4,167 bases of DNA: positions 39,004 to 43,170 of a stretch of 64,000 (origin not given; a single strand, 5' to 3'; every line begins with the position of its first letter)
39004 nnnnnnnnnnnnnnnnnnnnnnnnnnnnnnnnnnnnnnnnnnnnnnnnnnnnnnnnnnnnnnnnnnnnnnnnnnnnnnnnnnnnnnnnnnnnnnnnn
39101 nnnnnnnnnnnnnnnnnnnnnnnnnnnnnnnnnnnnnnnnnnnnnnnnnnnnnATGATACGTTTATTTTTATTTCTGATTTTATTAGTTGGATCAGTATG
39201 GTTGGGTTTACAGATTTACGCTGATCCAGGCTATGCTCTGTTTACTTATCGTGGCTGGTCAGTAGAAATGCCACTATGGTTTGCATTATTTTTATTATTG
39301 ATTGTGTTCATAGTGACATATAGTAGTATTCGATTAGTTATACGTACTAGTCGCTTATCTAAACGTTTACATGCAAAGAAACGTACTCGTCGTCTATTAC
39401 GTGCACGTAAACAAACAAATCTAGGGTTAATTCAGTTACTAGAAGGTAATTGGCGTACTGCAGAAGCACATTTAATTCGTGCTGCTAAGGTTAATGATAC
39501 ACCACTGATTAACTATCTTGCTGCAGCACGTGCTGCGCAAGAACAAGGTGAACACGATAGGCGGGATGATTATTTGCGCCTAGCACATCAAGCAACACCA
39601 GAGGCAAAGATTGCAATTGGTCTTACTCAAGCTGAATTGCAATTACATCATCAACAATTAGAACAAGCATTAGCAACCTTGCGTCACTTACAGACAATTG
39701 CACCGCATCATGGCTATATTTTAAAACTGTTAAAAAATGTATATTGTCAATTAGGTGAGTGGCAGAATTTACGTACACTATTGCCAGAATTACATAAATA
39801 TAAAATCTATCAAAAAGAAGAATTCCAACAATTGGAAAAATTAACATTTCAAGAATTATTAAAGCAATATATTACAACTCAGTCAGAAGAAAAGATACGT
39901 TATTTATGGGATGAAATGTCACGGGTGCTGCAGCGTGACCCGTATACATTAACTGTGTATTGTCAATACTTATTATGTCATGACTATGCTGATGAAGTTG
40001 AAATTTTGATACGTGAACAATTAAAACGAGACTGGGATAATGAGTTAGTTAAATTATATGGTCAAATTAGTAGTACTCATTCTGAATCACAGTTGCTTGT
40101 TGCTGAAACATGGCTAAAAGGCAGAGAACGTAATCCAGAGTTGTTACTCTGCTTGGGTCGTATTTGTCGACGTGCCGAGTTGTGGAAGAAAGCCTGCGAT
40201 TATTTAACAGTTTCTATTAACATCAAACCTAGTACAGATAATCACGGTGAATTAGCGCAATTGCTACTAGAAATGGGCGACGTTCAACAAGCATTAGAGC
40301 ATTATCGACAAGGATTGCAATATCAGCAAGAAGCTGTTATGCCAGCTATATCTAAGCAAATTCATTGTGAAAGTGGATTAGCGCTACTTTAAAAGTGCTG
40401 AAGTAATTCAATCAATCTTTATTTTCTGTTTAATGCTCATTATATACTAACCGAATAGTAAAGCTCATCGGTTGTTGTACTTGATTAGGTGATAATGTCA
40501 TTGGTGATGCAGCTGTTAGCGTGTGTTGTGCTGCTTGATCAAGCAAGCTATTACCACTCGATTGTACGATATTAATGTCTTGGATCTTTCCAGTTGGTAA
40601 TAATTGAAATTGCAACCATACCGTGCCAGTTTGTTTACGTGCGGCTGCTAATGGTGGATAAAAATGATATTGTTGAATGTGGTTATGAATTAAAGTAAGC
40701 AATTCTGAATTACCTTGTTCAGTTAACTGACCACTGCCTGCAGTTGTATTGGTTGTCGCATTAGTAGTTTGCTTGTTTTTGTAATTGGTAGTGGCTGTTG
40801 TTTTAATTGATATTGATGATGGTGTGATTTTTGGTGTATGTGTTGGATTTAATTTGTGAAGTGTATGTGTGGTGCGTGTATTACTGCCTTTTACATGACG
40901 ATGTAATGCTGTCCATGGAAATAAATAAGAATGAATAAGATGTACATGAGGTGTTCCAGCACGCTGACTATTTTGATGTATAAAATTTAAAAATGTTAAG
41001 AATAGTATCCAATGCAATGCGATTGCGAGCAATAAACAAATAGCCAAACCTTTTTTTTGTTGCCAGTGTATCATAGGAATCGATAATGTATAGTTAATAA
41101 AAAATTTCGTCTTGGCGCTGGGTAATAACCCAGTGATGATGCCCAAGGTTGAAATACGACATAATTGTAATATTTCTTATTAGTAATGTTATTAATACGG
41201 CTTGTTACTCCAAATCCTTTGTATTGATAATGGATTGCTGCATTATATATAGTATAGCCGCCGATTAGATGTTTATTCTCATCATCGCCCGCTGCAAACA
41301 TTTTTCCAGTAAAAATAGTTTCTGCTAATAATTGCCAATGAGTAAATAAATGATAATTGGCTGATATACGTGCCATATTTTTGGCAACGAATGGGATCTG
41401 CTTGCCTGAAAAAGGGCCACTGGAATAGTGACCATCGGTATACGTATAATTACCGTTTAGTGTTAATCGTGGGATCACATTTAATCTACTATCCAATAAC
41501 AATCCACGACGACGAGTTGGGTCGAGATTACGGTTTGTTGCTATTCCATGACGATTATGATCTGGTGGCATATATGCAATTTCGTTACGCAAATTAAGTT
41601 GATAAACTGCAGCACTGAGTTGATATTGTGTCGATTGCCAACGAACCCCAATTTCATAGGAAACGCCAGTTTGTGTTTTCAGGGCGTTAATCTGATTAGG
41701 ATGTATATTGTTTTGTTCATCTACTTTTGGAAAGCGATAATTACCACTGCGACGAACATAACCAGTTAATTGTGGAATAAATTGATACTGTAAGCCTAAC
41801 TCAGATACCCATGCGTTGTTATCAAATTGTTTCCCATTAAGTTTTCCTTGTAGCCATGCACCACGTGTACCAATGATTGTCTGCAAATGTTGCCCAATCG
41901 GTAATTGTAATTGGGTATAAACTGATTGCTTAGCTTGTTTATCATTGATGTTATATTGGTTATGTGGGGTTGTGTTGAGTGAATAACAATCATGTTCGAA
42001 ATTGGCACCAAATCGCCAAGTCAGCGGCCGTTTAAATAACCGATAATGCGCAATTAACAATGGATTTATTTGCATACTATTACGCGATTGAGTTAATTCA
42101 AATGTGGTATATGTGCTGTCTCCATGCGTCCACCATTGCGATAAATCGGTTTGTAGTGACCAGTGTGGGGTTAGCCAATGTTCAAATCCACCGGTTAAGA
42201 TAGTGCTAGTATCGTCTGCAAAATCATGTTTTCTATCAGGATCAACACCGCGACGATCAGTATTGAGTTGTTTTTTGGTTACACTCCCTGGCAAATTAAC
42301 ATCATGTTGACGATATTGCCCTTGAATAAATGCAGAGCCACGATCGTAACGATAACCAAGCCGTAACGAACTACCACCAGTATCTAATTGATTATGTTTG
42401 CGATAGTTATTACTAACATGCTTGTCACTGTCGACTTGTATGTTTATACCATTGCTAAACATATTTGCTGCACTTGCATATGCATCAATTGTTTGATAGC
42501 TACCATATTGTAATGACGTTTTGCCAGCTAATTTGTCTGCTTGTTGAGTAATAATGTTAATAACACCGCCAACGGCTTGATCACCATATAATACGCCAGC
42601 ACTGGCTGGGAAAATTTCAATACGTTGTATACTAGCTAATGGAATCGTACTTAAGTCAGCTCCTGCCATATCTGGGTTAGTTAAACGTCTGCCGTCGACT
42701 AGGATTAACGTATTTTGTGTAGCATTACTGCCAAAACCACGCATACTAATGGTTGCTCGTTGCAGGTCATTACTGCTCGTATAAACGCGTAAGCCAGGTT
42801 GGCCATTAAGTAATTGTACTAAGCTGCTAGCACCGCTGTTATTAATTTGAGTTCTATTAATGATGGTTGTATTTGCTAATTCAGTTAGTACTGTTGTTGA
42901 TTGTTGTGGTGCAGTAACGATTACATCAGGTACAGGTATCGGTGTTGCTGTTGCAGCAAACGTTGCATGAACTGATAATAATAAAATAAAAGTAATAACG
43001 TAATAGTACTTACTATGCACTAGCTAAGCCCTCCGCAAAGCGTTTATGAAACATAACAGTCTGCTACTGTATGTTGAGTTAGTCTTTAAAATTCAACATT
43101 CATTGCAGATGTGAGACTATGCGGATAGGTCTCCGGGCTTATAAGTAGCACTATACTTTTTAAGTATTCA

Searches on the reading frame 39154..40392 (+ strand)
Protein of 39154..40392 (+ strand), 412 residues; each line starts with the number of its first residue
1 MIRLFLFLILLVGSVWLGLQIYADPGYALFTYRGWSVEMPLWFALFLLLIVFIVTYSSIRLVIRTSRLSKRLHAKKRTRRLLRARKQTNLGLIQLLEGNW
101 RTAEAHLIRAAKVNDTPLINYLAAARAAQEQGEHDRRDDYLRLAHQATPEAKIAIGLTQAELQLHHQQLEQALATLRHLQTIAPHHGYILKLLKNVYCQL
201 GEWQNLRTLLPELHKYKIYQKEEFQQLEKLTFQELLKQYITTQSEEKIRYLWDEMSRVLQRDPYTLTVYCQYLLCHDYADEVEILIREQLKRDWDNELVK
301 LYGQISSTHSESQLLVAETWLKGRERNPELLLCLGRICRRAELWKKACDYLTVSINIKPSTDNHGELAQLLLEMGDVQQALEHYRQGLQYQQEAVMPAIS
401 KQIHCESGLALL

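Call 18: search_protein_families(library=ncbifam, proteins=[window:39154-40392:+], max_evalue=1e-20)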
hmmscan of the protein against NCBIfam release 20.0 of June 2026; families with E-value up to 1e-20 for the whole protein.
window:39154-40392:+ (412 aa): 2 families
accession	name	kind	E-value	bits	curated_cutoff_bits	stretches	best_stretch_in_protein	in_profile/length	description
TIGR00540.1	TPR_hemY_coli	hypoth_equivalog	5.1e-102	341.5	142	1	3-387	2-385/385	heme biosynthesis-associated TPR protein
NF008017.0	PRK10747.1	equivalog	6.9e-46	156.9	608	1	1-388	1-388/398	protoheme IX biogenesis protein HemY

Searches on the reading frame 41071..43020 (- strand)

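Call 18: search_protein_families(library=ncbifam, proteins=[window:41071-43020:-], max_evalue=1e-20)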
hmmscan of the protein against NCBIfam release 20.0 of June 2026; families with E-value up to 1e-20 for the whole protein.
window:41071-43020:- (649 aa): 12 families
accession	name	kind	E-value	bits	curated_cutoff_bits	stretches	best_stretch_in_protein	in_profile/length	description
TIGR01783.1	TonB-siderophor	subfamily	9.8e-42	143.4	223.5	1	50-648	5-649/649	TonB-dependent siderophore receptor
TIGR01779.1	TonB-B12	equivalog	6.2e-37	127.4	599.7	1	14-648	14-614/614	TonB-dependent vitamin B12 receptor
NF041535.1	TonB_rec_PqqU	equivalog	2.8e-31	108.5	1200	0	402-647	420-674/676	TonB-dependent receptor PqqU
NF010010.0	PRK13483.1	equivalog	8.6e-27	93.4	927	1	12-601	15-621/660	ligand-gated channel protein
TIGR01785.1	TonB-hemin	subfamily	1e-24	87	316.85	0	33-215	4-187/677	TonB-dependent heme/hemoglobin receptor family protein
TIGR01786.1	TonB-hemlactrns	subfamily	5.9e-24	84.4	323.75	0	257-648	315-719/719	TonB-dependent hemoglobin/transferrin/lactoferrin family receptor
NF007926.1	PRK10641.1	equivalog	8.8e-23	80.7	836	1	13-190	9-184/617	TonB-dependent vitamin B12 receptor BtuB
NF049946.1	TonB_dep_CU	exception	1.2e-22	80.1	700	0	28-226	40-241/683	TonB-dependent receptor, CU motif-type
NF053590.1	TonB_dep_TOL0244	equivalog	2.6e-22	79.2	645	1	33-599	13-561/604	TOL_0244 family TonB-dependent receptor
NF010038.0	PRK13513.1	equivalog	2.6e-22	79.2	942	0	12-164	16-170/659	ligand-gated channel protein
NF007465.0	PRK10044.1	equivalog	7.8e-21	73.9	803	0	341-626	420-708/726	ferrichrome porin FhuA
NF049945.1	TonB_dep_FCYXU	equivalog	9.4e-21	74.1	825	0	7-225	9-237/697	TonB-dependent receptor, FCYXU motif-type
